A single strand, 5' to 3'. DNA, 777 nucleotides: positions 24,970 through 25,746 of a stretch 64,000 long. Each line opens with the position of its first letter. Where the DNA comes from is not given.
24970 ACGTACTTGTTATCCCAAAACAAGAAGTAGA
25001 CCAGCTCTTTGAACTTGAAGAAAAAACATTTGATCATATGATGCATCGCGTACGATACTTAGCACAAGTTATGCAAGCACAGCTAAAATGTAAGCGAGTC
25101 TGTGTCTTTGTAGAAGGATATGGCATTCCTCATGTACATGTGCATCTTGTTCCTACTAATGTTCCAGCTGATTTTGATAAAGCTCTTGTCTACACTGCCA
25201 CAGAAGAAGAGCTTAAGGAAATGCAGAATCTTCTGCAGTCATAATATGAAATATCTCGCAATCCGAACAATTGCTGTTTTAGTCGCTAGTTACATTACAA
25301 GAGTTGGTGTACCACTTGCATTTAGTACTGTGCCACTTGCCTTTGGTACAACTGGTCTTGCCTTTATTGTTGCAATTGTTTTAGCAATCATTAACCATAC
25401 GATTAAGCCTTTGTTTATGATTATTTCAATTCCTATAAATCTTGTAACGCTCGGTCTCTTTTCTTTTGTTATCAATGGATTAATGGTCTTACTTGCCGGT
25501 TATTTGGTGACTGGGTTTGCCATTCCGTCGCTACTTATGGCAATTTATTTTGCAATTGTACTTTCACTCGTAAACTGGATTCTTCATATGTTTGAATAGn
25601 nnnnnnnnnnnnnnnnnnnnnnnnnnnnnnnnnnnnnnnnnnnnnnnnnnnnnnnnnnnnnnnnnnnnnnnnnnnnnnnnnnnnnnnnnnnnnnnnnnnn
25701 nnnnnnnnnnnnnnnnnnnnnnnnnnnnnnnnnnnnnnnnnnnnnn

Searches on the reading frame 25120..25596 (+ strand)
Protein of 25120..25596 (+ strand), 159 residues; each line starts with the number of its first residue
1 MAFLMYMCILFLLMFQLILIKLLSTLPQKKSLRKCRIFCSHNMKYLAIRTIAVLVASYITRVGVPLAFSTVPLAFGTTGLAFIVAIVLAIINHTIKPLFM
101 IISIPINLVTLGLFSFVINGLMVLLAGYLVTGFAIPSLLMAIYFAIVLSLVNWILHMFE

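Call 45: search_protein_families(library=pfam, proteins=[window:25120-25596:+], max_evalue=0.001)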
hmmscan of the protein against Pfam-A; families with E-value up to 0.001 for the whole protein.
window:25120-25596:+ (159 aa): 1 family
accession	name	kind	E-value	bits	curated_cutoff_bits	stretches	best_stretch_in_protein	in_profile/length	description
PF04020.18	Phage_holin_4_2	-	4.6e-21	75.8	28.8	1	46-154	7-105/105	Mycobacterial 4 TMS phage holin, superfamily IV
